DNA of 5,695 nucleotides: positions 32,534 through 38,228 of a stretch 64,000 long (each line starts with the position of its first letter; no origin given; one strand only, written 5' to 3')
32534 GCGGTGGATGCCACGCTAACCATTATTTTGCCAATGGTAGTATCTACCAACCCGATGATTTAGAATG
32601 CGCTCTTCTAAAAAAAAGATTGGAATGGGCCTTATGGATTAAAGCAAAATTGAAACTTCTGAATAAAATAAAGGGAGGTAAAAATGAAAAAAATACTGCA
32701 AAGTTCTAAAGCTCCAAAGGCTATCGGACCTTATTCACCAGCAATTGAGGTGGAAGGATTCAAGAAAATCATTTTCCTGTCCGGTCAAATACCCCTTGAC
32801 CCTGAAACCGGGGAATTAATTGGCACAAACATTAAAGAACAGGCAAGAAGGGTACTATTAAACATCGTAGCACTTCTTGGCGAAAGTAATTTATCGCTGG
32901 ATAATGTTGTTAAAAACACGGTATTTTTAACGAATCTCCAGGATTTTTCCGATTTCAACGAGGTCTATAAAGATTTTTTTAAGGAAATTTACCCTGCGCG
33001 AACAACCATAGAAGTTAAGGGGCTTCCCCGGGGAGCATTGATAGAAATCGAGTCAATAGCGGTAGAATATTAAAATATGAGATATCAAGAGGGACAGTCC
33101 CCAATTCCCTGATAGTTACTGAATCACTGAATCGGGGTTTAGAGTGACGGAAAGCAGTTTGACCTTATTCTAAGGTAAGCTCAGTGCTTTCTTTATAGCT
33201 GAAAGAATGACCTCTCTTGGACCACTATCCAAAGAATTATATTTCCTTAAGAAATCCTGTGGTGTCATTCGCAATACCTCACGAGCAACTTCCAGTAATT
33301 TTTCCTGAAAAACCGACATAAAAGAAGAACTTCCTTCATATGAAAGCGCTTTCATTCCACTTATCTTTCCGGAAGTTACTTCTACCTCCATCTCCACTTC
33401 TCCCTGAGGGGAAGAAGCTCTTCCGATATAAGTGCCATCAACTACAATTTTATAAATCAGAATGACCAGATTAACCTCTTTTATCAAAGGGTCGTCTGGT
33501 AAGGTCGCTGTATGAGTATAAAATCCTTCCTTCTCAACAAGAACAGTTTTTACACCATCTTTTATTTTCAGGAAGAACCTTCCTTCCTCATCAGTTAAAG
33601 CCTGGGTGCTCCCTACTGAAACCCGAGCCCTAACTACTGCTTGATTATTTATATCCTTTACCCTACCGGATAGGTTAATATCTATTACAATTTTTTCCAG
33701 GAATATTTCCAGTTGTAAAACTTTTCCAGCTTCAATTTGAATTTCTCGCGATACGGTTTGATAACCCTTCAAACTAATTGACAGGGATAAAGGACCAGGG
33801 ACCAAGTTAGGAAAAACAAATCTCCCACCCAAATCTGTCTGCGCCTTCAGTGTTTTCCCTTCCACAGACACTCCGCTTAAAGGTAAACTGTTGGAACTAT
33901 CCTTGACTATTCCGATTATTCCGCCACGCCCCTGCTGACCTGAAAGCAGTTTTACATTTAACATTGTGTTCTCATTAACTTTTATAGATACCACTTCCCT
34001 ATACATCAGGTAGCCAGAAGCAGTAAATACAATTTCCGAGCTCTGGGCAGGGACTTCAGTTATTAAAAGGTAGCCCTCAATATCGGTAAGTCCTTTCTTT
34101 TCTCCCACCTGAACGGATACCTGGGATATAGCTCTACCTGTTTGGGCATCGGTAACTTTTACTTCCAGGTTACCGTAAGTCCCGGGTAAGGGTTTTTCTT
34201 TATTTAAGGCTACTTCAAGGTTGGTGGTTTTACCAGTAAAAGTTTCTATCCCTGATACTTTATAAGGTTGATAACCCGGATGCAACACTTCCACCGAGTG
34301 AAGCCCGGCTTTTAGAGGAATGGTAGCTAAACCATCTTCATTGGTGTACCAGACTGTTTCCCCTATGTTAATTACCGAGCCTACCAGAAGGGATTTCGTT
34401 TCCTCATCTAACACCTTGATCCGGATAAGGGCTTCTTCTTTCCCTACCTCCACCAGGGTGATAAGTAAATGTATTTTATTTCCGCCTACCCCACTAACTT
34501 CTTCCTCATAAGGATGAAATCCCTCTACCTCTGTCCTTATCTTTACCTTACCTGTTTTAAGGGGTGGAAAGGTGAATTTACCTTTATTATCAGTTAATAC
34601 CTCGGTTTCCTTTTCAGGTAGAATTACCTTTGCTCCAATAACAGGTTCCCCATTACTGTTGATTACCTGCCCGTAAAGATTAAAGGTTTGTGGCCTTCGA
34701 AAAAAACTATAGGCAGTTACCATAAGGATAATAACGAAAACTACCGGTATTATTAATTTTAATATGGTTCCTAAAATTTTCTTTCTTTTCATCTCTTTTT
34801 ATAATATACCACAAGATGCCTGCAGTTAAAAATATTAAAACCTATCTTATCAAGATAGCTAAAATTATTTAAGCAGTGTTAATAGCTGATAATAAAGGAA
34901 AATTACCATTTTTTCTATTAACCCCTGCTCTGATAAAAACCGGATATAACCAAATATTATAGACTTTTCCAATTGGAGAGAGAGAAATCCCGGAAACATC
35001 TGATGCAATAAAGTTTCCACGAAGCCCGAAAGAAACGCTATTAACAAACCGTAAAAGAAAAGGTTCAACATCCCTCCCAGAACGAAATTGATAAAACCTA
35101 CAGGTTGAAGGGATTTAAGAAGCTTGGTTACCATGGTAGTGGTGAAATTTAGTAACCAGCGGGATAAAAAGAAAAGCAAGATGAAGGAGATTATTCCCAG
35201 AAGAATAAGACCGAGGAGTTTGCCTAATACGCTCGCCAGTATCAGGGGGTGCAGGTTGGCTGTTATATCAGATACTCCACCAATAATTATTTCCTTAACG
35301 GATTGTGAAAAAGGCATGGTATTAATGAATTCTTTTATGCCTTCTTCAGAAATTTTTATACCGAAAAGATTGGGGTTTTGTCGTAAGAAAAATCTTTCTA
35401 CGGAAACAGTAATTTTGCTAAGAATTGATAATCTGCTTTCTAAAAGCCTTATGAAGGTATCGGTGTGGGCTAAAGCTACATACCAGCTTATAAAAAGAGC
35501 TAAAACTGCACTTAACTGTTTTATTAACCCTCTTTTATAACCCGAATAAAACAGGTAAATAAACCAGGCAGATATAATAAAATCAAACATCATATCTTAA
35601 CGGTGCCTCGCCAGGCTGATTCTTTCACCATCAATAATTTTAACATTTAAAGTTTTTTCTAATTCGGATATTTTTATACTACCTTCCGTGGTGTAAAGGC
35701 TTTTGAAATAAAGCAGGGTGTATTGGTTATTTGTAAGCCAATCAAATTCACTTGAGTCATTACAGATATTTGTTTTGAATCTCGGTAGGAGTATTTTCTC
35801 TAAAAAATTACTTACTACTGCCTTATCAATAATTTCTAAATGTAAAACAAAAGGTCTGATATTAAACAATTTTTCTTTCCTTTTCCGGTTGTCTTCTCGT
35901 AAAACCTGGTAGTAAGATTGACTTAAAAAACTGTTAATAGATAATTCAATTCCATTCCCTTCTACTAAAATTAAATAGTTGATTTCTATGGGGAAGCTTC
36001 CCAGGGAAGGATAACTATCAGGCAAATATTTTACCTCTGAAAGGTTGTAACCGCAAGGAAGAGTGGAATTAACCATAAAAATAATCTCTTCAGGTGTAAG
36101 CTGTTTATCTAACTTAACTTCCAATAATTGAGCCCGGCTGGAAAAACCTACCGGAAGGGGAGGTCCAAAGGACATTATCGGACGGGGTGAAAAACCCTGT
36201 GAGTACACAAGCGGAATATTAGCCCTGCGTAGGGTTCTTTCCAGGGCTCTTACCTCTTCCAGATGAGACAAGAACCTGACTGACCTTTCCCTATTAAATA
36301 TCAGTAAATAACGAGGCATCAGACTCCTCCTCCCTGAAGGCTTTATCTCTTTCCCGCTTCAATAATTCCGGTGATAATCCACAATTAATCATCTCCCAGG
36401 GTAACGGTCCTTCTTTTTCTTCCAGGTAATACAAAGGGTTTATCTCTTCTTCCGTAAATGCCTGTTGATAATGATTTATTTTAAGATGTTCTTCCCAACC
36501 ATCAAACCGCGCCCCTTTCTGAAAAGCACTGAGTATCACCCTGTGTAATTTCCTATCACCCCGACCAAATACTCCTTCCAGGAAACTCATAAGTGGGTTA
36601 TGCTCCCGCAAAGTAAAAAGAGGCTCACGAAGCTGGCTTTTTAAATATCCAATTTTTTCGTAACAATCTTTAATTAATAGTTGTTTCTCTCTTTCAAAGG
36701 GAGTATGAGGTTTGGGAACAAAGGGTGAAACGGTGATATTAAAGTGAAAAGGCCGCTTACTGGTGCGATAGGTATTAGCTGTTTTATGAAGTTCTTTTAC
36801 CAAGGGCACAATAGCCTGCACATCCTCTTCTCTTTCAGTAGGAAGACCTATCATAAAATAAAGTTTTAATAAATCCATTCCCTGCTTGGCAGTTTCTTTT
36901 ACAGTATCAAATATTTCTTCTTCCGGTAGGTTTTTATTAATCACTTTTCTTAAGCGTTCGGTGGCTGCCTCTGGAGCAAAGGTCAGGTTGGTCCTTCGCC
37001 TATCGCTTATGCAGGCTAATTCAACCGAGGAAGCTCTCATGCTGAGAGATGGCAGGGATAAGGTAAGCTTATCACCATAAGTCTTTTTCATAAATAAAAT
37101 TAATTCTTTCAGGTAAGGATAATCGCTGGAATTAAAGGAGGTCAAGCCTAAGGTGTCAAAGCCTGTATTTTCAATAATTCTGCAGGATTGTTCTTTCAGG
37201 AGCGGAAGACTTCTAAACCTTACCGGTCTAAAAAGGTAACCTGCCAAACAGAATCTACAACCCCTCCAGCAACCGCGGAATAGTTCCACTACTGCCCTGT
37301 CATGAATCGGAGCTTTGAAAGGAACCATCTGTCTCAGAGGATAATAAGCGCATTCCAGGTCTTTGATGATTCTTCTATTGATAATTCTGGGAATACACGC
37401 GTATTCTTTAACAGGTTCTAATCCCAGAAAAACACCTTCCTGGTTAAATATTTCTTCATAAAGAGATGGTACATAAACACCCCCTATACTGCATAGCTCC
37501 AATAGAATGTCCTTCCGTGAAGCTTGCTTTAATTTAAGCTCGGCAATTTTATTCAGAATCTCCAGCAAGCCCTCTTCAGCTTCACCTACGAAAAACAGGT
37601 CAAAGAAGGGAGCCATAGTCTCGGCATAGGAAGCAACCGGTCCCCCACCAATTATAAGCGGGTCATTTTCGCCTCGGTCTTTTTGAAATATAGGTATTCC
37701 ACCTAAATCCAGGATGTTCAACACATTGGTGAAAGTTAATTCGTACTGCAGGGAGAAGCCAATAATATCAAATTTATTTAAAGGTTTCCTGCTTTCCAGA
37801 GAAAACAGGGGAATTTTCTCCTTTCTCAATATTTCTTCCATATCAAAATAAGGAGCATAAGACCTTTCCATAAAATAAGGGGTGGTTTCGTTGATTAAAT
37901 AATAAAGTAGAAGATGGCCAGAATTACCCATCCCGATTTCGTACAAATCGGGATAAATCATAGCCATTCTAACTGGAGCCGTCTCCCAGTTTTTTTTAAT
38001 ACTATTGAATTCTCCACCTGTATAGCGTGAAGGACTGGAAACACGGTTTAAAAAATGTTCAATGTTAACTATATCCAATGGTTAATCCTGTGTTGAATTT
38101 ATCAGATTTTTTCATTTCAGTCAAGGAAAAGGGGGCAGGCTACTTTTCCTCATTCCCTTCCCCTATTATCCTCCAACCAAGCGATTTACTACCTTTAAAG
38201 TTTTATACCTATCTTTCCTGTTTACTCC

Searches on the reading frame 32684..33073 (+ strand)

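Call 3: search_protein_families(library=ncbifam, proteins=[window:32684-33073:+], max_evalue=1)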
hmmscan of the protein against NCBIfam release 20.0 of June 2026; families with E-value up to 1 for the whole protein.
window:32684-33073:+ (129 aa): 3 families
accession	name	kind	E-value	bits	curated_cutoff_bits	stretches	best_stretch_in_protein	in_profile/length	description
TIGR00004.1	TIGR00004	subfamily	5.1e-46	155.9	106.25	1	2-127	1-124/125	Rid family detoxifying hydrolase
NF008490.0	PRK11401.1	equivalog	6.3e-31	107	222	1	1-127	1-126/129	enamine/imine deaminase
TIGR03610.1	RutC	equivalog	1.1e-17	64.3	169.1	1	2-126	3-124/127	pyrimidine utilization protein C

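Call 4: search_protein_families(library=pfam, proteins=[window:32684-33073:+], max_evalue=1)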
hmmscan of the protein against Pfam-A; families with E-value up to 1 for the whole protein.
window:32684-33073:+ (129 aa): 1 family
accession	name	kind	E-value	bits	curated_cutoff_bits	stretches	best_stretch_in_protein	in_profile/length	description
PF01042.26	Ribonuc_L-PSP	-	1.2e-37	129.1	27.3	1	8-127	2-120/121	Endoribonuclease L-PSP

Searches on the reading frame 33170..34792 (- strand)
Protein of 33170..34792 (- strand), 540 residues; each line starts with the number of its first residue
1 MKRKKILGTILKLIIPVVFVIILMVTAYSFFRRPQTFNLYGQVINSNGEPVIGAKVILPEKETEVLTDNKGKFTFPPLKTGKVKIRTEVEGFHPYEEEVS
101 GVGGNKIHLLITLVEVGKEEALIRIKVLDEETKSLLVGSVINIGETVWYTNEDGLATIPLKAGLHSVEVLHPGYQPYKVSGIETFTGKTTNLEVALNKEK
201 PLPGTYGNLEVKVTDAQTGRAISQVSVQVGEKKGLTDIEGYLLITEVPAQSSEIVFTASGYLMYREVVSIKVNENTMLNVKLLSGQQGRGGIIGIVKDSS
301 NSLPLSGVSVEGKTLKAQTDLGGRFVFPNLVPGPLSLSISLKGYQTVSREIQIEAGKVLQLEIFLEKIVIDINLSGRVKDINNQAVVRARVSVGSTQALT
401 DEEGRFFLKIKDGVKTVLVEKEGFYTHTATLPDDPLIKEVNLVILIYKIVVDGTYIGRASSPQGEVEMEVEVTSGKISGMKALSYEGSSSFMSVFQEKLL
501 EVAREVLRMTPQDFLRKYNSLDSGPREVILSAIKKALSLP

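Call 56: search_protein_families(library=pfam, proteins=[window:33170-34792:-], max_evalue=0.001)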
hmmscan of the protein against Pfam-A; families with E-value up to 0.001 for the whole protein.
window:33170-34792:- (540 aa): 7 families
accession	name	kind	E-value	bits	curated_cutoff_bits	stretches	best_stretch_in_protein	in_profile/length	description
PF13620.12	CarboxypepD_reg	-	6.3e-50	167.9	32.3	5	292-365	2-81/82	Carboxypeptidase regulatory-like domain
PF13715.12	CarbopepD_reg_2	-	3.7e-38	129.9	32.2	3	40-113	2-76/88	CarboxypepD_reg-like domain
PF08308.17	PEGA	-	1.7e-14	53.9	20.8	0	157-199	28-70/71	PEGA domain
PF15976.11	CooC_C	-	3.2e-12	46.7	29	1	356-426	4-70/93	CS1-pili formation C-terminal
PF17802.7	SpaA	-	4e-05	24.1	23.1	0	47-86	12-57/91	Prealbumin-like fold domain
PF20598.4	DUF6795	-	8.5e-05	23.2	27.4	0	43-81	4-48/103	Domain of unknown function (DUF6795)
PF16371.11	MetallophosN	-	0.00068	20.3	35.6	0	376-417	1-41/77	N terminal of Calcineurin-like phosphoesterase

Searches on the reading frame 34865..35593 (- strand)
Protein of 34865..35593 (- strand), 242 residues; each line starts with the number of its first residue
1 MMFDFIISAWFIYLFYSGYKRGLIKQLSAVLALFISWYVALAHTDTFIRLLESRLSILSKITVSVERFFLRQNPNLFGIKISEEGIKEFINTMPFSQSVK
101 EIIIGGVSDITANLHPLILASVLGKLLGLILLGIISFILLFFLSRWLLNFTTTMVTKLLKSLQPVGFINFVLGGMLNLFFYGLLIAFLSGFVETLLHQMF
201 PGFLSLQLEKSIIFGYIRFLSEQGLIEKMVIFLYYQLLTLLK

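Call 56: search_protein_families(library=pfam, proteins=[window:34865-35593:-], max_evalue=0.001)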
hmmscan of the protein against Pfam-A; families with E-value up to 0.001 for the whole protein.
window:34865-35593:- (242 aa): 1 family
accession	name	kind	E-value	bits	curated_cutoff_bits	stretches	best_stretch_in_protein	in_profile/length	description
PF02674.22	Colicin_V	-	3.4e-08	34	29.3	1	3-217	1-139/144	Colicin V production protein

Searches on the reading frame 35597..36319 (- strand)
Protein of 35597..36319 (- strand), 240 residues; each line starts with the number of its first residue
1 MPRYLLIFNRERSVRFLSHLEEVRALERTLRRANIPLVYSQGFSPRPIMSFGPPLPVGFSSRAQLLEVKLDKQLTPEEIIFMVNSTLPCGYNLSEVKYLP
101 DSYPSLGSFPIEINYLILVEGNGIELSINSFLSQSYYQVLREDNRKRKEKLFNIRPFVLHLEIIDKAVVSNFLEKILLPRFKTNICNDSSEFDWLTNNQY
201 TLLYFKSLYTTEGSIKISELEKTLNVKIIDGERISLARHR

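Call 56: search_protein_families(library=pfam, proteins=[window:35597-36319:-], max_evalue=0.001)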
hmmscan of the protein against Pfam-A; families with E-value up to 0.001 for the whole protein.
window:35597-36319:- (240 aa): 1 family
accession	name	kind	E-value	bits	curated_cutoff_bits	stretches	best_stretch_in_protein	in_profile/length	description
PF10105.14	DUF2344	-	9.4e-38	130.3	23.8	1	3-167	1-159/176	Uncharacterized protein conserved in bacteria (DUF2344)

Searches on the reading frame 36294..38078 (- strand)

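Call 56: search_protein_families(library=pfam, proteins=[window:36294-38078:-], max_evalue=0.001)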
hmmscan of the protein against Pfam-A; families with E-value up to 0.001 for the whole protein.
window:36294-38078:- (594 aa): 3 families
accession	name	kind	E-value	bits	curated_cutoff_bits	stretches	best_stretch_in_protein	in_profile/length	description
PF19864.5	Radical_SAM_N2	-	7.2e-54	181.8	29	1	54-204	1-151/151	Radical SAM proteins, N-terminal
PF04055.27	Radical_SAM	-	2.9e-13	50.8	29.5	1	265-424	2-163/166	Radical SAM superfamily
PF02310.24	B12-binding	-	9.4e-06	25.9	32.1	1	101-174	50-120/121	B12 binding domain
